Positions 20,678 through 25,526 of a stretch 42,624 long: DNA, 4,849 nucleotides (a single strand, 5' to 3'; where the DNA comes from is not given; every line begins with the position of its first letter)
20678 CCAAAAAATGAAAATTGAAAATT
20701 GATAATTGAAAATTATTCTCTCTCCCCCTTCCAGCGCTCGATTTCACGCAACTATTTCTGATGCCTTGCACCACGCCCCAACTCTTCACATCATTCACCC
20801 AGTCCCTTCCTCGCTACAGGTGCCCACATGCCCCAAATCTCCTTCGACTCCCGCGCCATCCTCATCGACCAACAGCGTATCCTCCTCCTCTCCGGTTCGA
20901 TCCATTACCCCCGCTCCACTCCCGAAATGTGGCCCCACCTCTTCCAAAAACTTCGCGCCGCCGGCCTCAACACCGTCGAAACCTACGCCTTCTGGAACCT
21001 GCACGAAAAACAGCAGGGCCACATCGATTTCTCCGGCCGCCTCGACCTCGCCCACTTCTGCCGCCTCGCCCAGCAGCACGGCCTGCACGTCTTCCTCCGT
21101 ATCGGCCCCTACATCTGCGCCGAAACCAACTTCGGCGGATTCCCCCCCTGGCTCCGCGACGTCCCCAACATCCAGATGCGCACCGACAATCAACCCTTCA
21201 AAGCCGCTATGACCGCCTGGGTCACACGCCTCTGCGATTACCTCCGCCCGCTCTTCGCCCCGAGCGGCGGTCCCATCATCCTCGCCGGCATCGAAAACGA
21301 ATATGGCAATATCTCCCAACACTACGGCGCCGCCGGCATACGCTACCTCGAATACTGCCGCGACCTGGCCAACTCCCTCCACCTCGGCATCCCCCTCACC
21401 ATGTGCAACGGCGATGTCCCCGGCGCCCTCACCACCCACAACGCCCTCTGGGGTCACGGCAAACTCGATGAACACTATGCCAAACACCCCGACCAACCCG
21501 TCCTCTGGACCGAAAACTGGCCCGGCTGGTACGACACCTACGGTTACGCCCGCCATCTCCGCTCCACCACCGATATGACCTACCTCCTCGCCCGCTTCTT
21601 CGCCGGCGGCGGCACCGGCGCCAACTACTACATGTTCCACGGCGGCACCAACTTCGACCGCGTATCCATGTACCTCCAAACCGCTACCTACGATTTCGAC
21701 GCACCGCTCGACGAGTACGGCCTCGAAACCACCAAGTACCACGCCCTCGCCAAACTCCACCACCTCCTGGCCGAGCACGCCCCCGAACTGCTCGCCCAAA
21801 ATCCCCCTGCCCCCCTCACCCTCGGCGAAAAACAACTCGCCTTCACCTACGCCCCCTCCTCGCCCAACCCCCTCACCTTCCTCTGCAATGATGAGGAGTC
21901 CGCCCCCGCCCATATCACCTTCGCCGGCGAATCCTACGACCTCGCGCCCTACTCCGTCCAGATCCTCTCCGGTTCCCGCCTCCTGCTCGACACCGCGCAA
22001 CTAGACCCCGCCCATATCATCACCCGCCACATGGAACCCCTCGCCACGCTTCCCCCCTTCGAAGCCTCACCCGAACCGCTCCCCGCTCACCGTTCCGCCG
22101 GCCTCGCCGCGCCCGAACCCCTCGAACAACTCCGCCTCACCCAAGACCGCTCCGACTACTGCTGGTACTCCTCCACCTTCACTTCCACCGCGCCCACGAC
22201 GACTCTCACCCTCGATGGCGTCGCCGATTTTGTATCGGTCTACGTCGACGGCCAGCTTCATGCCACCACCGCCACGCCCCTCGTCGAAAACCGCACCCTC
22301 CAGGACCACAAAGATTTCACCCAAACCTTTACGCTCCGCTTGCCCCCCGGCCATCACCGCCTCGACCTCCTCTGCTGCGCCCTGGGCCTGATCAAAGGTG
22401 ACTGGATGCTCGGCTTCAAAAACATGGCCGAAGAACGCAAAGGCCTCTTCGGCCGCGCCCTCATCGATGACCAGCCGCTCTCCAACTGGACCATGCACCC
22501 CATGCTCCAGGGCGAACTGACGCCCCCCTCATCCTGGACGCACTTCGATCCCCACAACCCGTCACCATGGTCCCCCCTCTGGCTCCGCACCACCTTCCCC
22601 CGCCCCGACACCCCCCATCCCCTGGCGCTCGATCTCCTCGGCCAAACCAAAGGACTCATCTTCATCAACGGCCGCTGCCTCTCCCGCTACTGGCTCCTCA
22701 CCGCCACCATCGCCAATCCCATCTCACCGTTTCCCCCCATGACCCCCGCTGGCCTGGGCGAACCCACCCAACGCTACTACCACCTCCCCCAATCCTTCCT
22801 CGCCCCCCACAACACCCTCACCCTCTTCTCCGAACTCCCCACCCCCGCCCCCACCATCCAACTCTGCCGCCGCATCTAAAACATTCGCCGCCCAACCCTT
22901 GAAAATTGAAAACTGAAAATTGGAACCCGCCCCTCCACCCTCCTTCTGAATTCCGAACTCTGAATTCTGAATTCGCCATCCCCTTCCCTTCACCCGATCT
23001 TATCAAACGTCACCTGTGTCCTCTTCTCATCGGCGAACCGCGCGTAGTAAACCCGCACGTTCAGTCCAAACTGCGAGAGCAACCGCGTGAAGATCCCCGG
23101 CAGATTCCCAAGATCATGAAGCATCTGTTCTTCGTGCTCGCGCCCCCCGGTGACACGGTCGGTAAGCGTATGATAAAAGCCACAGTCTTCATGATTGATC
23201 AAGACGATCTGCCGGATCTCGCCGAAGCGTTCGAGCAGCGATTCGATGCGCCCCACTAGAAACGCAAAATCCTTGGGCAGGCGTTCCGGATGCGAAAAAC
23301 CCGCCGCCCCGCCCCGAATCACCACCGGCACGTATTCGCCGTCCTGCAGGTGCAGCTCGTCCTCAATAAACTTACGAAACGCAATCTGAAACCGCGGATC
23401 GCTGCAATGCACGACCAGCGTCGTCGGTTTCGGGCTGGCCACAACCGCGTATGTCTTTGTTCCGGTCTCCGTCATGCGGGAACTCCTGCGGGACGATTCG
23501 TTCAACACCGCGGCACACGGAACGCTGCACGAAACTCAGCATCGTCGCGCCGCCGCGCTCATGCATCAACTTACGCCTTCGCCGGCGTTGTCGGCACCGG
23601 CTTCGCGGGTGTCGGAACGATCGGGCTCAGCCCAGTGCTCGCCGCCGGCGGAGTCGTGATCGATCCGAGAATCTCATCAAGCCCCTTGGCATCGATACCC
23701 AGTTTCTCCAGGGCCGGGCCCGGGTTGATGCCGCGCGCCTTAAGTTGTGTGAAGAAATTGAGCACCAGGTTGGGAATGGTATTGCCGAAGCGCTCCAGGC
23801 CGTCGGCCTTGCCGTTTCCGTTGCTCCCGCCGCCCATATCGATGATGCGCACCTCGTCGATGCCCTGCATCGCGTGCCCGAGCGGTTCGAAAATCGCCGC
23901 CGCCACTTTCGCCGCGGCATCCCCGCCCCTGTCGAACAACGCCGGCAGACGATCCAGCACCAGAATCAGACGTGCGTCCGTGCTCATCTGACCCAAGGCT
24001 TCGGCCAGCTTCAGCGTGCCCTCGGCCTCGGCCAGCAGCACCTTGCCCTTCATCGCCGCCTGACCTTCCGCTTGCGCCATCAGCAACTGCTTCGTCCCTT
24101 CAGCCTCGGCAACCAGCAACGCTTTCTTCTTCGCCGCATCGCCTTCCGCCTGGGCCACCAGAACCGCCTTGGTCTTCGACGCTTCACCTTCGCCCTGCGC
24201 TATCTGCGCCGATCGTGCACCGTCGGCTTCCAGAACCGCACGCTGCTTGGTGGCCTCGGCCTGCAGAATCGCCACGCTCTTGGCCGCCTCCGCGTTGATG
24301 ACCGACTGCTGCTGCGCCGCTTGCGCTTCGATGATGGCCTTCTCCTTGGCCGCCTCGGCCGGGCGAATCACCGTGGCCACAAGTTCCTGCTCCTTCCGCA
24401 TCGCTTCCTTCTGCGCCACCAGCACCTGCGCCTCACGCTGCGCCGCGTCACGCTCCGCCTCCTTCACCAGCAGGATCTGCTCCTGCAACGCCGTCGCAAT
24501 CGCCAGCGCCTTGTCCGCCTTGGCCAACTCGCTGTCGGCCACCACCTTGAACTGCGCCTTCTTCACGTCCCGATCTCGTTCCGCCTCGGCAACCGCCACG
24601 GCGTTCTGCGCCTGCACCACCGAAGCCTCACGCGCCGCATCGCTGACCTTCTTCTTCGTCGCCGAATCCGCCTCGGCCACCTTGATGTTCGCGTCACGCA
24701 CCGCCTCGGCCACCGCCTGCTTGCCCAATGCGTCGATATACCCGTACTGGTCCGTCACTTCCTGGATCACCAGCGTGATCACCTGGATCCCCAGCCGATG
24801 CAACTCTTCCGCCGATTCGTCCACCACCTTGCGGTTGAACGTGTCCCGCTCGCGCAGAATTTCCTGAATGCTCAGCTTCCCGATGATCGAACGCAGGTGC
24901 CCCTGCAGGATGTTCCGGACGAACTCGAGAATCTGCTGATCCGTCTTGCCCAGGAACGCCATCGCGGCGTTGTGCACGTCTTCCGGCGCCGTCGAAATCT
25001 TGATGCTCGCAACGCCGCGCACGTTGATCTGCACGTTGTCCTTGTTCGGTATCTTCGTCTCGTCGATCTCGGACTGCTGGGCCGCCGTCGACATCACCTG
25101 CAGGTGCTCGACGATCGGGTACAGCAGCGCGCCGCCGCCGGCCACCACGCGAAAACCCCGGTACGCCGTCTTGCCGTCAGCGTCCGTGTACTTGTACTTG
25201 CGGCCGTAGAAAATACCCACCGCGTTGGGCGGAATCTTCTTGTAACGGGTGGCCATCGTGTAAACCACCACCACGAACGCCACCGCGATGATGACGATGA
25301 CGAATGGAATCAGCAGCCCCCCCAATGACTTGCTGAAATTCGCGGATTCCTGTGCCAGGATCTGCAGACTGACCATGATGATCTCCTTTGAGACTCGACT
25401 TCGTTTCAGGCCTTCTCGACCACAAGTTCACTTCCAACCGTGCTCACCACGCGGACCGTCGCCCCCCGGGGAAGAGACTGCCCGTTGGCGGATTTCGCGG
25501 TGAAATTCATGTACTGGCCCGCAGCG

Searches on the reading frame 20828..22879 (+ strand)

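Call 61: search_protein_families(library=pfam, proteins=[window:20828-22879:+], max_evalue=0.001)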
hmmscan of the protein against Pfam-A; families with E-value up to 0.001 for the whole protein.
window:20828-22879:+ (683 aa): 4 families
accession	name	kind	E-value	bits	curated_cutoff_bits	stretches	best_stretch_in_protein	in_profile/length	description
PF01301.25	Glyco_hydro_35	-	5.6e-97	325.6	27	1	11-312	2-317/319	Glycosyl hydrolases family 35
PF21467.3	BetaGal_gal-bd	-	1.2e-15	57.8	27.3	1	583-660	1-59/62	Beta-galactosidase, galactose-binding domain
PF21317.3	BetaGal_ABD_1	-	4.6e-05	23.8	27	1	441-559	10-112/113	Beta-galactosidase, first all-beta domain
PF17834.7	GHD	-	0.0002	21.4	34.5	1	350-380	14-44/57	Beta-sandwich domain in beta galactosidase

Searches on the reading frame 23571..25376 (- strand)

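Call 61: search_protein_families(library=pfam, proteins=[window:23571-25376:-], max_evalue=0.001)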
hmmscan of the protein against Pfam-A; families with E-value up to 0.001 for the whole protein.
window:23571-25376:- (601 aa): 1 family
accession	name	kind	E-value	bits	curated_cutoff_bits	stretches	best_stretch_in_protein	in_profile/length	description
PF01145.31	Band_7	-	1.5e-24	87.4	23.6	1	47-237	2-175/176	SPFH domain / Band 7 family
